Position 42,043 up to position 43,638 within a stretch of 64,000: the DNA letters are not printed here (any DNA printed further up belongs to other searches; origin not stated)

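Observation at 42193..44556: Unusual single-polypeptide fusion of an extended-SDR (epimerase/CerR-like) domain with a radical SAM-SPASM domain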

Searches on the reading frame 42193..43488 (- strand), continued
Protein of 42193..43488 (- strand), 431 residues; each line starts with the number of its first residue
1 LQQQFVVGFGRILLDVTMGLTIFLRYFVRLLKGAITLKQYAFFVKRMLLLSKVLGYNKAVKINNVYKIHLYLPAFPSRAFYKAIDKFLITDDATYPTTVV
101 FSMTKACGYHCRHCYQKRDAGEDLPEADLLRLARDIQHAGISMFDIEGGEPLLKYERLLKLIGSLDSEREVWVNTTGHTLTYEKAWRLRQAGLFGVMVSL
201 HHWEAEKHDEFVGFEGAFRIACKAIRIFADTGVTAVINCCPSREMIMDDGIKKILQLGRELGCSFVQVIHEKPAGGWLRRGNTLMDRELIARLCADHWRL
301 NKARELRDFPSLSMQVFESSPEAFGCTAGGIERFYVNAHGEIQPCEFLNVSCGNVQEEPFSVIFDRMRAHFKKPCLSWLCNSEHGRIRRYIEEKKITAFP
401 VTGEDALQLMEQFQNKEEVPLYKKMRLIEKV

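Call 48: search_protein_families(library=pfam, proteins=[P0216, P0210, P0213, P0235, P0295, P0303, P0344, P0348], max_evalue=0.0001)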
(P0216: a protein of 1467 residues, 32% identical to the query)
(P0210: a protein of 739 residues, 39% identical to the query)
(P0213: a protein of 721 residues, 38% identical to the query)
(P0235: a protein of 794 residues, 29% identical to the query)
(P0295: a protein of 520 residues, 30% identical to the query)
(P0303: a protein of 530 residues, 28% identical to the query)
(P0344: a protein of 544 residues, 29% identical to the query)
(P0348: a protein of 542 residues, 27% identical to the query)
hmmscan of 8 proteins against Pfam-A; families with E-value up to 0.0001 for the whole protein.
P0216 (1467 aa): 3 families
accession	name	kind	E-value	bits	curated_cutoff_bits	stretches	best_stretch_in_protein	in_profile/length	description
PF04055.27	Radical_SAM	-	1.6e-18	67.8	29.5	1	102-241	2-149/166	Radical SAM superfamily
PF04015.17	DUF362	-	2.8e-14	54.1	24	1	1111-1314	1-199/200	Domain of unknown function (DUF362)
PF13353.11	Fer4_12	-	9.1e-05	23.2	22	0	104-175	12-90/137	4Fe-4S single cluster domain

P0210 (739 aa): 2 families
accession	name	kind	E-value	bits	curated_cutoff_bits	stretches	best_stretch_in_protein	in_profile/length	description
PF01040.23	UbiA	-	1.1e-22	80.9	34.2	1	12-239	7-214/250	UbiA prenyltransferase family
PF04055.27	Radical_SAM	-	1.4e-13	51.8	29.5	1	410-549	2-150/166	Radical SAM superfamily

P0213 (721 aa): 2 families
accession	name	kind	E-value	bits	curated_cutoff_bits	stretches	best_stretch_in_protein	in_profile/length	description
PF01040.23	UbiA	-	6.6e-26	91.6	34.2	1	28-259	5-233/250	UbiA prenyltransferase family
PF04055.27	Radical_SAM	-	3e-14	54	29.5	1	396-534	2-150/166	Radical SAM superfamily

P0235 (794 aa): 3 families
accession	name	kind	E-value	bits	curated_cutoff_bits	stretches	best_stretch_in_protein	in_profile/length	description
PF04055.27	Radical_SAM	-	2.4e-14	54.3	29.5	1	353-507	3-165/166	Radical SAM superfamily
PF01553.26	Acyltransferase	-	9.7e-13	48.5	23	1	57-182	2-130/132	Acyltransferase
PF13186.11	SPASM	-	1.7e-05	25.5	21.5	1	578-616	5-48/67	Iron-sulfur cluster-binding domain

P0295 (520 aa): 2 families
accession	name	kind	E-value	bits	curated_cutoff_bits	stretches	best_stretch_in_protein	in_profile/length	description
PF04055.27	Radical_SAM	-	2.5e-23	83.5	29.5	1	90-223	3-144/166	Radical SAM superfamily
PF13186.11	SPASM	-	3.8e-05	24.3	21.5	1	309-347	1-44/67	Iron-sulfur cluster-binding domain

P0303 (530 aa): 2 families
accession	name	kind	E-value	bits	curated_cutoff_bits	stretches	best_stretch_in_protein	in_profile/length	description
PF04055.27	Radical_SAM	-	1.5e-21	77.8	29.5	1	136-271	2-143/166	Radical SAM superfamily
PF13353.11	Fer4_12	-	3.9e-06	27.6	22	1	139-205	13-81/137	4Fe-4S single cluster domain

P0344 (544 aa): 3 families
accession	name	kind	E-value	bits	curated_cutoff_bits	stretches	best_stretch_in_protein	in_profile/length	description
PF04055.27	Radical_SAM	-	1.1e-24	87.9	29.5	1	103-238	3-143/166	Radical SAM superfamily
PF13186.11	SPASM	-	1.7e-11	44.6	21.5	1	330-381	1-51/67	Iron-sulfur cluster-binding domain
PF13353.11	Fer4_12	-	1.1e-05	26.2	22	1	106-185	14-96/137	4Fe-4S single cluster domain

P0348 (542 aa): 3 families
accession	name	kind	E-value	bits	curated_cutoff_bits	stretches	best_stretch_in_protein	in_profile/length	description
PF04055.27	Radical_SAM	-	4.4e-15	56.7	29.5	1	96-236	1-144/166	Radical SAM superfamily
PF13353.11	Fer4_12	-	5.5e-07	30.4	22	1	101-208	14-124/137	4Fe-4S single cluster domain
PF13186.11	SPASM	-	6.2e-07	30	21.5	1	326-362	4-45/67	Iron-sulfur cluster-binding domain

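Call 53: search_protein_families(library=ncbifam, proteins=[window:42193-43488:-], max_evalue=0.001)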
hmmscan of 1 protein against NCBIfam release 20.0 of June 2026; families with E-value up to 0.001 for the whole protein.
window:42193-43488:- (431 aa): 38 families (the best 25 are shown)
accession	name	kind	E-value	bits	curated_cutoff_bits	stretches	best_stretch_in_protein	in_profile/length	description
TIGR04545.1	rSAM_ahbD_hemeb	equivalog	4.9e-25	88.7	500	2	99-275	2-179/339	heme b synthase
TIGR04055.1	rSAM_NirJ2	equivalog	9.8e-25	87.8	500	1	100-365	3-274/326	putative heme d1 biosynthesis radical SAM protein NirJ2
TIGR04303.1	GeoRSP_rSAM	equivalog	4.9e-22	78.9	400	1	96-360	4-271/325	GeoRSP system radical SAM/SPASM protein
TIGR04053.2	TIGR04053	equivalog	1.8e-20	73.5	395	1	94-269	5-184/366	TIGR04053 family radical SAM/SPASM domain-containing protein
TIGR04347.1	pseudo_SAM_Halo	equivalog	1.9e-17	63.6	525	1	89-235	30-178/390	TIGR04347 family pseudo-SAM/SPASM protein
TIGR04251.1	SCM_rSAM_ScmF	equivalog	2.6e-16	60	400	1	98-325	5-231/353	SynChlorMet cassette radical SAM/SPASM protein ScmF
TIGR04051.1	rSAM_NirJ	equivalog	1.3e-15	57.3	515.45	1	98-261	3-166/354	heme d1 biosynthesis radical SAM protein NirJ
TIGR02668.1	moaA_archaeal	equivalog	2.1e-15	56.5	325.25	1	101-275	14-190/303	GTP 3',8-cyclase MoaA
TIGR04054.1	rSAM_NirJ1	equivalog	4.2e-15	55.3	650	1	97-232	36-173/387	putative heme d1 biosynthesis radical SAM protein NirJ1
TIGR04546.1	rSAM_ahbC_deAc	equivalog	1.9e-14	53.3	650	1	98-274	40-216/390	12,18-didecarboxysiroheme deacetylase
NF045574.1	sacti_mat_StsB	exception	4.2e-14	52.3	625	1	97-365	96-361/466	StsB family radical SAM/SPASM domain sactipeptide maturase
TIGR02666.1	moaA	equivalog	6.1e-14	51.7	284.05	1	101-303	14-226/336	GTP 3',8-cyclase MoaA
NF001199.0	PRK00164.2-1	equivalog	5e-13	48.9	231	1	101-269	16-185/308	GTP 3',8-cyclase MoaA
TIGR02109.1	PQQ_syn_pqqE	equivalog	6.5e-13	48.3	381.35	1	94-370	4-286/358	pyrroloquinoline quinone biosynthesis protein PqqE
TIGR04103.1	rSAM_nif11_3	equivalog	4.4e-11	42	725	1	99-239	7-148/412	nif11-class peptide radical SAM maturase 3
TIGR03470.1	HpnH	equivalog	1.9e-09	37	225.05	1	89-349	20-275/318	adenosyl-hopene transferase HpnH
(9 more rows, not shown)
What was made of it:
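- On AhbD / NirJ haem-pathway rSAM: NirJ2 scores 87.8 against 500 (call 53).
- On Tes (NF045702) / HpnH (TIGR03470) lipid rSAM: HpnH scores 37 against 225 (call 53).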

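Call 56: find_encoding_contigs(protein=P0210, flank=8000, max_places=2)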
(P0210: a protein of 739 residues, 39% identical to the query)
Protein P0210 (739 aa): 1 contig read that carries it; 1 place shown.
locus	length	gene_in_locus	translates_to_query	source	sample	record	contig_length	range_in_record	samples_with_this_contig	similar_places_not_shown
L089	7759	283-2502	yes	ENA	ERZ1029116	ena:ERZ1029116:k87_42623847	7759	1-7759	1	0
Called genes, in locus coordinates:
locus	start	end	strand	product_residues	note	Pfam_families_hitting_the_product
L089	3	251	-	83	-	?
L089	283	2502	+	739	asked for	PF01040:UbiA, PF04055:Radical_SAM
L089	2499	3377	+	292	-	PF00781:DAGK_cat, PF19279:YegS_C (weak)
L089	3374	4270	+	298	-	PF00586:AIRS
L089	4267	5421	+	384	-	PF00724:Oxidored_FMN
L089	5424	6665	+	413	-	PF00155:Aminotran_1_2, PF01212:Beta_elim_lyase (faint)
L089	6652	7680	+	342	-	PF01073:3Beta_HSD (weak), PF01370:Epimerase, PF04321:RmlD_sub_bind (weak), PF13460:NAD_binding_10 (weak)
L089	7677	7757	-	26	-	?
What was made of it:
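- UbiA::rSAM (P0210, P0213) and PlsC-type acyltransferase::rSAM (P0235) (calls 48, 56).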

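Call 57: find_encoding_contigs(protein=P0213, flank=8000, max_places=2)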
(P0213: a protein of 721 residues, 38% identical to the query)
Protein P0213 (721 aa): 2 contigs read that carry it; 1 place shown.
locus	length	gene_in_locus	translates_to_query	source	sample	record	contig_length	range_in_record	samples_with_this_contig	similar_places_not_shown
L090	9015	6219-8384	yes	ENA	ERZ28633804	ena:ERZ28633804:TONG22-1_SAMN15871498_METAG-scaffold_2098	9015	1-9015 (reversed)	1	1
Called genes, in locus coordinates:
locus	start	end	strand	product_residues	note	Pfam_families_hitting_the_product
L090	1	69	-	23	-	?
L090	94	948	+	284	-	PF02811:PHP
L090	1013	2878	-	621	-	PF14871:GHL6 (weak)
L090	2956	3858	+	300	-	PF01026:TatD_DNase (weak), PF04909:Amidohydro_2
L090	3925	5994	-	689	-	-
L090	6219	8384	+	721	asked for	PF01040:UbiA, PF04055:Radical_SAM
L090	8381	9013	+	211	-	?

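Call 58: predict_structure(alignment_id=A3)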
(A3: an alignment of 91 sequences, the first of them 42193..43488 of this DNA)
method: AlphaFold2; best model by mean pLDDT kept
length: 431 residues; sequences in the alignment: 91
mean_pLDDT: 93.2   pTM: 0.93
mean pLDDT of the five models: 93.2, 92.9, 91.3, 90.9, 90.6
residues with pLDDT >= 90: 338; 70-90: 82; 50-70: 11; < 50: 0
segments of 3 or more residues with pLDDT < 50: none
pLDDT, mean of each block of 10 residues (from residue 1): 91 97 98 97 97 96 96 97 94 89 95 88 97 97 95 98 97 98 99 98 97 97 98 97 90 97 96 79 72 93 94 95 85 94 93 97 94 87 89 90 93 84 83 56
secondary structure, 60 per line:
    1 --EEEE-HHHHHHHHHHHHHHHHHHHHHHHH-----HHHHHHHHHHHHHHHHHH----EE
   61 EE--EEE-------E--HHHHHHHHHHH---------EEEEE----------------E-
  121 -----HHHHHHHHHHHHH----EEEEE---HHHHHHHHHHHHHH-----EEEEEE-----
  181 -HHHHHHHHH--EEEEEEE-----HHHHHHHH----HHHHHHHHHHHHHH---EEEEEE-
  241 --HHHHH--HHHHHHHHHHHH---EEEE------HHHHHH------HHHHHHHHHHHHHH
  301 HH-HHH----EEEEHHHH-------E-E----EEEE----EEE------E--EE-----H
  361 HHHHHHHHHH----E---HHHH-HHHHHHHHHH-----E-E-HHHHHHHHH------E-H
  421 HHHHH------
elements in order: E3-6 H8-31 H37-54 E59-62 E65-67 H78-88 E98-102 H126-138 E143-147 H151-164 E170-175 H182-190 E193-199 H205-212 H217-230 E234-239 H243-247 H250-261 E265-268 H275-280 H287-302 E311-314 H315-318 E333-336 E341-343 H360-370 H379-382 H384-393 H403-411 H420-425
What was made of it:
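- Confident model (call 58). The N-terminal extension has a beta-alpha-alpha-beta-beta-alpha order rather than the recognition-element order (call 58).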

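Call 65: search_protein_families(library=ncbifam, proteins=[L089:6652-7680:+, L089:3374-4270:+, L089:4267-5421:+, L089:5424-6665:+], max_evalue=1e-8)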
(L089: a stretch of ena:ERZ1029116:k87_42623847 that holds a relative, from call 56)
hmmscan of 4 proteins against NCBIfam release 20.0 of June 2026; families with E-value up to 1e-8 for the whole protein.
L089:6652-7680:+ (342 aa): 2 families
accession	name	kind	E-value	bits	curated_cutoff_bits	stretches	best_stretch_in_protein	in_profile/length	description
NF042422.1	oxyalk_red_OleD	equivalog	1.6e-19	70.5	580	1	8-242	3-242/329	2-alkyl-3-oxoalkanoate reductase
NF042423.1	oxyalk_red_Shew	equivalog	6.5e-12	45.1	580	1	6-181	9-186/331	2-alkyl-3-oxoalkanoate reductase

L089:3374-4270:+ (298 aa): 3 families
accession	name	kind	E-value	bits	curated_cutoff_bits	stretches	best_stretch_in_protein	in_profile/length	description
TIGR01379.1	thiL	equivalog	4.8e-26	91.5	184.15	1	21-159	25-166/320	thiamine-phosphate kinase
NF004353.0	PRK05731.2-2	equivalog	1.3e-16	60.6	301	1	21-154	20-153/311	thiamine-phosphate kinase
NF004350.0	PRK05731.1-1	equivalog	4.7e-10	38.9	441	1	51-158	60-167/325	thiamine-phosphate kinase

L089:4267-5421:+ (384 aa): 8 families
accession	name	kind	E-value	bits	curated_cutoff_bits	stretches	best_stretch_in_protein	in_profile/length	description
TIGR03997.1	mycofact_OYE_2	equivalog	7.5e-37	127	793.15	1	4-239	15-259/645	mycofactocin system FadH/OYE family oxidoreductase 2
NF010047.0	PRK13523.1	equivalog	3.9e-33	114.9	431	1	39-233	56-252/339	NADPH dehydrogenase NamA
NF006101.0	PRK08255.1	equivalog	9.7e-31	106.6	1078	1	5-200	413-626/768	bifunctional salicylyl-CoA 5-hydroxylase/oxidoreductase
NF041087.1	bile_acid_BaiCD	equivalog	1.8e-25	89.2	825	1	117-234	130-254/642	bile acid Fe-S flavoenzyme BaiCD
NF007899.0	PRK10605.1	subfamily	5.3e-23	81.8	403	1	115-188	148-221/365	N-ethylmaleimide reductase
NF045592.1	bili_reduct_N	equivalog_domain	1.2e-18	67.4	425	0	118-190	131-205/363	bilirubin reductase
TIGR03996.1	mycofact_OYE_1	hypoth_equivalog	4.5e-18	65.1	627.9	1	68-205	77-217/633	mycofactocin system FadH/OYE family oxidoreductase 1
NF045599.1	bili_reduct_long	exception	4.6e-15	54.9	750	0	118-190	131-205/641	bilirubin reductase, long form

L089:5424-6665:+ (413 aa): 11 families
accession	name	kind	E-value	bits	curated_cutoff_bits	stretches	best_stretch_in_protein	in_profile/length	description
TIGR00858.1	bioF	equivalog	7.8e-99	330.9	426.45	1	60-403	21-364/365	8-amino-7-oxononanoate synthase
NF005394.0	PRK06939.1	equivalog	3.6e-94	315.7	460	1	62-412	44-396/397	glycine C-acetyltransferase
NF047599.1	SerpalmtaseBetaP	equivalog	1.3e-93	313.8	500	1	60-410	43-393/394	serine palmitoyltransferase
NF047600.1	SerpalmtaseCFB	equivalog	1.9e-93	313.3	640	1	61-406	44-388/395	serine palmitoyltransferase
TIGR01825.1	gly_Cac_T_rel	subfamily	1.7e-92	310.1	535.4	1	63-412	36-384/385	BioF/Kbl family PLP-dependent acyltransferase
TIGR01822.1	2am3keto_CoA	equivalog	1e-86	291.3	493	1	62-413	40-393/393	glycine C-acetyltransferase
NF047603.1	SerpalmtaseAlphaP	equivalog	2.2e-80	270.3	670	1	63-413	48-399/399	serine palmitoyltransferase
TIGR01821.1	5aminolev_synth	equivalog_domain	2e-65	221.3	338.55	1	63-407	48-394/402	5-aminolevulinate synthase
NF005526.0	PRK07179.1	equivalog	2.6e-58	197.5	428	1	62-405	56-394/407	alpha-hydroxyketone-type quorum-sensing autoinducer synthase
NF005697.0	PRK07505.1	subfamily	1.4e-31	109.5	342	1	60-409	48-401/405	hypothetical protein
NF004608.1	PRK05937.1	equivalog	8.5e-30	103.8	399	1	93-375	42-318/366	8-amino-7-oxononanoate synthase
